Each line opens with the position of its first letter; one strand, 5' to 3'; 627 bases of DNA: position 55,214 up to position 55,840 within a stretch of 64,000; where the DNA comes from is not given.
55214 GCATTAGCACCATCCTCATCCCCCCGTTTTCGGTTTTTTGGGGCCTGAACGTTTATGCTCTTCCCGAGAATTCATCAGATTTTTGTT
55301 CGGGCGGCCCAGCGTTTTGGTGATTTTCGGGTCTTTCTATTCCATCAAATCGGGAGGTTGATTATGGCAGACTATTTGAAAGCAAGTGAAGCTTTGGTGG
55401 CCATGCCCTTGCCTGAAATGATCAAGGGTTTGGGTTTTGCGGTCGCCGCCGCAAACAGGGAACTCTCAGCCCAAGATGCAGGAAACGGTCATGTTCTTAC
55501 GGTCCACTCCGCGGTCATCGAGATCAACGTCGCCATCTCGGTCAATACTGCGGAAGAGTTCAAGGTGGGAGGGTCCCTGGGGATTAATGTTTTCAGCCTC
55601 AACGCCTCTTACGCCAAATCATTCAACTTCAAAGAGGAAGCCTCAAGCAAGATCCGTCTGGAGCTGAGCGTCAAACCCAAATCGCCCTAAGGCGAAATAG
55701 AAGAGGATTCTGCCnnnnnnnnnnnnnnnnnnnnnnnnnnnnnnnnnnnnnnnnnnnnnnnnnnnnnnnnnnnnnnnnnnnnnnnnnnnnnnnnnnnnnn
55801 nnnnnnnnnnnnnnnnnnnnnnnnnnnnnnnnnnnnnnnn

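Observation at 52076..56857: Candidate novel conflict/defence module: stand-alone caspase + PHP-domain protein + three tandem trypco2-like paralogues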

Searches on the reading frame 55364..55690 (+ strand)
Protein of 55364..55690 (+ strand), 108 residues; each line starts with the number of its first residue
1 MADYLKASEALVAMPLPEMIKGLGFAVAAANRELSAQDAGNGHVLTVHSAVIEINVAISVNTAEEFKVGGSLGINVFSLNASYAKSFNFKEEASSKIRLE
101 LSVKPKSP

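Call 3: search_protein_families(library=pfam, proteins=[window:55364-55690:+], max_evalue=0.1)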
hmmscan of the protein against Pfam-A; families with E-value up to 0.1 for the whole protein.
window:55364-55690:+ (108 aa): 1 family
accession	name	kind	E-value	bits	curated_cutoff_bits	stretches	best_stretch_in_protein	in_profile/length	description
PF19631.4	Trypco2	-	0.035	14.8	24.2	1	23-102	3-77/78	Trypsin-co-occurring domain 2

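Call 4: search_protein_families(library=ncbifam, proteins=[window:55364-55690:+], max_evalue=0.1)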
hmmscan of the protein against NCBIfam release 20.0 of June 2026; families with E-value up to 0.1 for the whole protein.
window:55364-55690:+ (108 aa): 1 family
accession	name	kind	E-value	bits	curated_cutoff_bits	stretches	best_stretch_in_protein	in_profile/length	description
NF041611.1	exoglucan_CbhB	equivalog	0.074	11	1950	1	28-94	217-285/997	exoglucanase CbhB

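Call 5: search_protein_families(library=padloc, proteins=[window:55364-55690:+], max_evalue=0.1)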
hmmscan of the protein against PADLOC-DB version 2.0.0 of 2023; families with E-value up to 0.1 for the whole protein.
window:55364-55690:+ (108 aa): 0 families

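Call 20: find_homologous_proteins(query=window:55364-55690:+, max_evalue=0.01)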
Query window:55364-55690:+ (108 aa): 35 proteins with E <= 0.01 among 47 candidates.
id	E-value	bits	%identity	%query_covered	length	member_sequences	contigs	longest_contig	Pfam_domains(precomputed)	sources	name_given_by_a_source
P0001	3.8e-59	214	99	100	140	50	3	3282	-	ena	-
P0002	1.2e-56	206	98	100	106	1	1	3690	-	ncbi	-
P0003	2.1e-55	202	94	100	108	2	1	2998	-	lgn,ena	-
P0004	5.4e-51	188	86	98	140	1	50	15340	-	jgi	jgi:hypothetical protein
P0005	7.2e-50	185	87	98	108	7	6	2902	-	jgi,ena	-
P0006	4.0e-49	182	85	98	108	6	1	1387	-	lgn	-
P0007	4.9e-49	182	85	98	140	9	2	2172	-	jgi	jgi:hypothetical protein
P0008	1.9e-48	180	84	95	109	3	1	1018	-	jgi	-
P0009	5.0e-47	176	82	98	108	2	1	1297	-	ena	-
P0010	1.6e-28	116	61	92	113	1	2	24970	-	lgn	-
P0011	9.6e-28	114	59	92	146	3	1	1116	-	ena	-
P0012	1.1e-27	114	55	97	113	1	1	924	-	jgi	jgi:hypothetical protein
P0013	1.1e-26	110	56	92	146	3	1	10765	-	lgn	-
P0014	3.2e-26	109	59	92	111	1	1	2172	-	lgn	-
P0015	4.2e-26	109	60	92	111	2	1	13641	-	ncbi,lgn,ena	-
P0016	5.8e-26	108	54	97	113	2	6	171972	-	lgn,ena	-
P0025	4.6e-24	102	56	92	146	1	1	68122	-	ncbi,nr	ncbi:MAG: hypothetical protein KF788_15180 [Piscinibacter sp.]|nr:hypothetical protein [Piscinibacte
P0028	1.2e-22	97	52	94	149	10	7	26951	-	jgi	jgi:hypothetical protein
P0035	4.0e-15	73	48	97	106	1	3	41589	PF19631.5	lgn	-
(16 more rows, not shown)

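Call 22: find_encoding_contigs(protein=P0016, flank=8000, max_places=3)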
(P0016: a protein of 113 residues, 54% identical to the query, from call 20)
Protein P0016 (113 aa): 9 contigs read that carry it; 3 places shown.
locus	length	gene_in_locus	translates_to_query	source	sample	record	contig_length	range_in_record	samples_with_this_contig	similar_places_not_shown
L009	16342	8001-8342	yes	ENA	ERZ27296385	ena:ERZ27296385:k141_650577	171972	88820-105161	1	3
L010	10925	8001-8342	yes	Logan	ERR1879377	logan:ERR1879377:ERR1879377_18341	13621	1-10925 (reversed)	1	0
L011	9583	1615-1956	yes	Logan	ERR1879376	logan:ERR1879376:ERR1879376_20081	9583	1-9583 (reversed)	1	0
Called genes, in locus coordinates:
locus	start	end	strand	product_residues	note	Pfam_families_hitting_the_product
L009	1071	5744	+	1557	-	PF13385:Laminin_G_3, PF20220:ABC_toxin_N, PF18276:TcA_TcB_BD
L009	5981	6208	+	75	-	-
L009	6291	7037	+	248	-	PF00182:Glyco_hydro_19 (weak)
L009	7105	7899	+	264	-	PF05257:CHAP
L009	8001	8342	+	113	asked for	-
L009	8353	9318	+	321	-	-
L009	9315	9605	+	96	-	-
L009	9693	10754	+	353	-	PF13676:TIR_2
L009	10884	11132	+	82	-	PF02604:PhdYeFM_antitox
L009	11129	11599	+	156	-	PF01850:PIN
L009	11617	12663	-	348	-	PF00111:Fer2, PF00970:FAD_binding_6 (weak), PF00175:NAD_binding_1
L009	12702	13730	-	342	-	-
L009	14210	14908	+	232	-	-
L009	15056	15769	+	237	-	PF13676:TIR_2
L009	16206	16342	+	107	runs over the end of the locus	-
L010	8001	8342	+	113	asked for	-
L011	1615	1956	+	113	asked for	-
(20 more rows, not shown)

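Call 23: find_encoding_contigs(protein=P0025, flank=8000, max_places=2)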
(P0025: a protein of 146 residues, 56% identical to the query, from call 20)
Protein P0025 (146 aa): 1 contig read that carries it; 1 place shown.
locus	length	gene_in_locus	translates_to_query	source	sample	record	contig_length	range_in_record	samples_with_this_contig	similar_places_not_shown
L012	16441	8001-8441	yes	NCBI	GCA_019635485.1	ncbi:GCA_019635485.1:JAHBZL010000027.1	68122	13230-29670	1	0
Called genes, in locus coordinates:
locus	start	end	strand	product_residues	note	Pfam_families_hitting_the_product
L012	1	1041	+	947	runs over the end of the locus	PF01636:APH (faint), PF00069:Pkinase, PF07714:PK_Tyr_Ser-Thr, PF03109:ABC1, PF13424:TPR_12 (faint)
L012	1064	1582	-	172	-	PF06037:DUF922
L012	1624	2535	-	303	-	-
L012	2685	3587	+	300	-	PF04542:Sigma70_r2, PF08281:Sigma70_r4_2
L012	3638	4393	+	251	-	PF01370:Epimerase (faint), PF13460:NAD_binding_10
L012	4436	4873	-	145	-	-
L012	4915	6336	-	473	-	PF03446:NAD_binding_2, PF00393:6PGD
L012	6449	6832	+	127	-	PF03640:Lipoprotein_15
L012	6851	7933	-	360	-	PF00089:Trypsin, PF13365:Trypsin_2, PF13180:PDZ_2, PF17820:PDZ_6 (weak)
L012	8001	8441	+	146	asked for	-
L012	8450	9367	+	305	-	-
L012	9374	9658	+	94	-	-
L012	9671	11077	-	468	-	PF19135:DUF5818 (faint), PF18914:DUF5666 (weak)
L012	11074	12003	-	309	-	PF20112:DUF6502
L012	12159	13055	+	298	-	-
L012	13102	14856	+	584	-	PF02085:Cytochrom_CIII (weak), PF14522:Cytochrome_C7 (faint), PF14537:Cytochrom_c3_2 (faint), PF22113:Mtrc-MtrF_II-IV_dom (faint)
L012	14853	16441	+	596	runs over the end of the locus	-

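Call 24: find_encoding_contigs(protein=P0004, flank=8000, max_places=3)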
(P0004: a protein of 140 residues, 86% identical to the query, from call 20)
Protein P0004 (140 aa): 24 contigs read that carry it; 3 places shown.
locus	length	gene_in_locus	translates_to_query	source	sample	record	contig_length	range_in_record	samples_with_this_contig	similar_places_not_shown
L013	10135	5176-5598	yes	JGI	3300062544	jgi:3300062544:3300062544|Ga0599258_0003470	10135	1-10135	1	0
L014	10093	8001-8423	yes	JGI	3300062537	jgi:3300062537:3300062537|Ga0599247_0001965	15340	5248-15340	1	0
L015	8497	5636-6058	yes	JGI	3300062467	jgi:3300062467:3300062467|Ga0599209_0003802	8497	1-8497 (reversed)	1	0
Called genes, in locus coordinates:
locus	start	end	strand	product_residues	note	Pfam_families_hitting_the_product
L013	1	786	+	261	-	?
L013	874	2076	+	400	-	PF00364:Biotin_lipoyl, PF02817:E3_binding, PF00198:2-oxoacid_dh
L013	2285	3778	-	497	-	PF01425:Amidase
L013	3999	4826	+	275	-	-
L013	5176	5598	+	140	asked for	-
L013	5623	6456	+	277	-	-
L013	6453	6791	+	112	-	-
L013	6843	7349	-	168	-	PF19620:DUF6125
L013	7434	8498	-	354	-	PF00795:CN_hydrolase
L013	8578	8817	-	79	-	-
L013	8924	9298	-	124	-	PF01850:PIN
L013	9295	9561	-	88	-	PF04014:MazE_antitoxin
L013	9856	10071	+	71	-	-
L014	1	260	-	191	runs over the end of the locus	PF00633:HHH (faint), PF12836:HHH_3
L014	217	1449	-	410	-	PF00696:AA_kinase, PF01842:ACT, PF22468:ACT_9, PF13840:ACT_7, PF01842:ACT (weak), PF22468:ACT_9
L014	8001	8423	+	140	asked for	-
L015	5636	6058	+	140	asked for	-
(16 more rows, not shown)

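Call 32: find_encoding_contigs(protein=P0035, flank=8000, max_places=2)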
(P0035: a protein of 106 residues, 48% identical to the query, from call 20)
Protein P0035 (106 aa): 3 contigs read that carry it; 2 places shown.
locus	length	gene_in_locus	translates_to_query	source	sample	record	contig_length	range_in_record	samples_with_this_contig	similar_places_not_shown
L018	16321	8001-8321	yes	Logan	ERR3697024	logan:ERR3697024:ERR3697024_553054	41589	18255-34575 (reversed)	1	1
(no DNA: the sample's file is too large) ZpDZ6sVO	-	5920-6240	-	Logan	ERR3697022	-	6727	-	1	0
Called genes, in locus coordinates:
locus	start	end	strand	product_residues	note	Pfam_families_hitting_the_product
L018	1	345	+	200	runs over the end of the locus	-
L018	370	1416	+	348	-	PF20508:DUF6734 (faint)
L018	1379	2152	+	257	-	PF05050:Methyltransf_21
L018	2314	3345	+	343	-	PF01734:Patatin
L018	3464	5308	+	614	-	PF01244:Peptidase_M19 (faint)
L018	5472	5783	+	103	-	-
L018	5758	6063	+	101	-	-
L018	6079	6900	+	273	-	-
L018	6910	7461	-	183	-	-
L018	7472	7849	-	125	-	PF28533:DUF8429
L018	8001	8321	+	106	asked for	PF19631:Trypco2 (weak)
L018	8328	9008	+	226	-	-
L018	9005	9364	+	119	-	-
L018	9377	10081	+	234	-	PF01510:Amidase_2, PF01471:PG_binding_1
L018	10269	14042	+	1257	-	-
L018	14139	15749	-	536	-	PF02463:SMC_N (weak), PF13175:AAA_15, PF13476:AAA_23, PF13304:AAA_21, PF13175:AAA_15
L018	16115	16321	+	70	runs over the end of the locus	-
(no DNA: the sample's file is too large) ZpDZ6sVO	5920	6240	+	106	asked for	PF19631:Trypco2 (weak)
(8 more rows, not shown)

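Call 33: find_encoding_contigs(protein=P0028, flank=8000, max_places=3)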
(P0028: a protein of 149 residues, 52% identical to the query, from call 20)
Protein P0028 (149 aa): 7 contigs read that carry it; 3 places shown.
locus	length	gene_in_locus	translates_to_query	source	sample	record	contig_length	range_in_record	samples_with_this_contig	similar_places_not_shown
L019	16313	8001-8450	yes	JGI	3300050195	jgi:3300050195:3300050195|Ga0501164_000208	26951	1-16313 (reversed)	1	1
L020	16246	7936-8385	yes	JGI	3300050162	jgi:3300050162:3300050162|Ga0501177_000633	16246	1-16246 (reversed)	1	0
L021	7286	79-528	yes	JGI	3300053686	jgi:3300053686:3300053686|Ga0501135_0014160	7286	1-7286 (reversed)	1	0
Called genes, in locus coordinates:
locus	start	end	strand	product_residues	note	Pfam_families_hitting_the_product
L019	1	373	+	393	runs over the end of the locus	PF14319:Zn_Tnp_IS91, PF04986:Y2_Tnp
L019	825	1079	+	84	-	-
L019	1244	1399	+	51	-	-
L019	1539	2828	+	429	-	PF13676:TIR_2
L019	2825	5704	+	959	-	PF13614:AAA_31 (faint), PF20703:nSTAND1, PF03793:PASTA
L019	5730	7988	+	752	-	PF05838:Glyco_hydro_108, PF09374:PG_binding_3, PF20308:TPR-S, PF13365:Trypsin_2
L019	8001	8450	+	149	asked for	-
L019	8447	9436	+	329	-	-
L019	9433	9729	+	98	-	-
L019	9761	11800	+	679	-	PF20308:TPR-S (weak)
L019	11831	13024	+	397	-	PF01734:Patatin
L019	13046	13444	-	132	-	-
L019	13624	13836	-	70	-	PF01527:HTH_Tnp_1 (weak)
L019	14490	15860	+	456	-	PF21810:DUF6880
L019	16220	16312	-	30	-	?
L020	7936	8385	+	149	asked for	-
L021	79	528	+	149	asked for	-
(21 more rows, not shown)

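Call 42: search_protein_families(library=pfam, alignment_id=A2, max_evalue=0.001)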
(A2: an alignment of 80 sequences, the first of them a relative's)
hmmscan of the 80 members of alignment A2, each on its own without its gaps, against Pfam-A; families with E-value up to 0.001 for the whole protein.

A. member 1, L009:6285-7037:+ (250 aa): 2 families
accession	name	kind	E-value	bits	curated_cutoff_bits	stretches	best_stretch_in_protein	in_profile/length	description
PF00182.24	Glyco_hydro_19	-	3.2e-07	30.8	25.5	1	143-193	97-145/232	Chitinase class I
PF01471.23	PG_binding_1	-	4.3e-05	24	23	1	24-53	4-33/57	Putative peptidoglycan binding domain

B. families by the number of members that match (of 80 scanned): 58 families (the first 25 are shown)
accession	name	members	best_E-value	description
PF09994.14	T6SS_Tle1-like_cat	4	1.1e-68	T6SS, Phospholipase effector Tle1-like, catalytic domain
PF04909.20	Amidohydro_2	4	4e-13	Amidohydrolase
PF01734.28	Patatin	3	4.1e-26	Patatin-like phospholipase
PF01471.23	PG_binding_1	2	6e-19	Putative peptidoglycan binding domain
PF13676.11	TIR_2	2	2e-14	TIR domain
PF05257.22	CHAP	2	2.8e-11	CHAP domain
PF16124.10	RecQ_Zn_bind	2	3.9e-11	RecQ zinc-binding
PF09374.15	PG_binding_3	2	2.8e-08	Predicted Peptidoglycan domain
PF07995.17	GSDH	1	1.4e-143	Glucose / Sorbosone dehydrogenase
PF13347.12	MFS_2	1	2.5e-90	MFS/sugar transport protein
PF01011.28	PQQ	1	2.3e-49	Glucose/ethanol/alcohol dehydrogenase, beta-propeller domain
PF09347.15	DUF1989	1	2.2e-46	Domain of unknown function (DUF1989)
PF12704.14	MacB_PCD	1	1.9e-41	MacB-like periplasmic core domain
PF00795.27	CN_hydrolase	1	3.3e-41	Carbon-nitrogen hydrolase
PF21162.3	ETFQO_UQ-bd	1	9.2e-34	ETF-QO, ubiquinone-binding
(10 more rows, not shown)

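Call 66: predict_structure(alignment_id=A3)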
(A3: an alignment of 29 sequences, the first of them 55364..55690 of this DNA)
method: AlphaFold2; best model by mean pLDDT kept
length: 108 residues; sequences in the alignment: 29
mean_pLDDT: 45.8   pTM: 0.20
mean pLDDT of the five models: 45.8, 43.8, 43.1, 41.1, 37.4
residues with pLDDT >= 90: 0; 70-90: 0; 50-70: 37; < 50: 71
segments of 3 or more residues with pLDDT < 50: 1-6, 49-108
pLDDT, mean of each block of 10 residues (from residue 1): 47 55 65 58 48 40 35 37 39 41 39
secondary structure, 60 per line:
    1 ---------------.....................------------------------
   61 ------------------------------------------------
elements in order: H16-36

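Call 68: search_protein_families(library=phrogs, proteins=[window:55364-55690:+, L018:8328-9008:+, L019:8447-9436:+, L009:8353-9318:+], max_evalue=0.01)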
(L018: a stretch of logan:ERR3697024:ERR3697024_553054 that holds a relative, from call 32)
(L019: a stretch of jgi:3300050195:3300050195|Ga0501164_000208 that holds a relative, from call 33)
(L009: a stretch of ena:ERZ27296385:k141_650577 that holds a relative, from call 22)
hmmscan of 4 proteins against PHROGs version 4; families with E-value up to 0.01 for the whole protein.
window:55364-55690:+ (108 aa): 0 families

L018:8328-9008:+ (226 aa): 0 families

L019:8447-9436:+ (329 aa): 0 families

L009:8353-9318:+ (321 aa): 0 families

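Call 69: search_protein_families(library=pfam, proteins=[L018:8328-9008:+, L019:8447-9436:+, L009:8353-9318:+, L012:8450-9367:+, L018:9005-9364:+, L019:9433-9729:+, L009:9315-9605:+, L013:3978-4826:+], max_evalue=0.1)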
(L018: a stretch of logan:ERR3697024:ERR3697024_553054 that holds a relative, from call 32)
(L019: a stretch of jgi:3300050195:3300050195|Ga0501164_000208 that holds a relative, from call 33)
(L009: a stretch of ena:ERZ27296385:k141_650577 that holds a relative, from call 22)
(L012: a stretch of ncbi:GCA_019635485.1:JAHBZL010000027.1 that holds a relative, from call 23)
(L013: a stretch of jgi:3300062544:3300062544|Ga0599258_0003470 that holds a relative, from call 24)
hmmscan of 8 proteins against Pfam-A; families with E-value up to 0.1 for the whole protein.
L018:8328-9008:+ (226 aa): 0 families

L019:8447-9436:+ (329 aa): 0 families

L009:8353-9318:+ (321 aa): 0 families

L012:8450-9367:+ (305 aa): 0 families

L018:9005-9364:+ (119 aa): 0 families

L019:9433-9729:+ (98 aa): 0 families

L009:9315-9605:+ (96 aa): 0 families

L013:3978-4826:+ (282 aa): 0 families

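Call 95: search_dna_similar(query=window:55364-55690:+, collection=plasmids, mode=protein, max_evalue=0.001, max_rows=15)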
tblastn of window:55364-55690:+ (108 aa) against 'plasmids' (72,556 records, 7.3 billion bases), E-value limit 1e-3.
No match.

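Call 100: search_protein_families(library=pfam, proteins=[P0035, L018:8328-8750:+, L019:8447-8902:+], max_evalue=1)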
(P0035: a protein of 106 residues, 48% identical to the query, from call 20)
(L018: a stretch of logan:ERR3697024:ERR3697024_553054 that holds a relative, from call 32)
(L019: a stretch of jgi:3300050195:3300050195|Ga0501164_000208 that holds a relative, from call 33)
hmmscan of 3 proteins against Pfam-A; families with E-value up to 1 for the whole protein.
P0035 (106 aa): 2 families
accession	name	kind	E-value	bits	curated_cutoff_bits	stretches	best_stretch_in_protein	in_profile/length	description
PF19631.4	Trypco2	-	3.5e-06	27.6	24.2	1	15-96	2-77/78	Trypsin-co-occurring domain 2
PF00874.25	PRD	-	0.2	12.4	23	1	15-50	45-80/90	PRD domain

L018:8328-8750:+ (141 aa): 0 families

L019:8447-8902:+ (152 aa): 1 family
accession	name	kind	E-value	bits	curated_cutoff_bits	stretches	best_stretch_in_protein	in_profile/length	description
PF19631.4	Trypco2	-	0.028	15.1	24.2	1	73-131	6-61/78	Trypsin-co-occurring domain 2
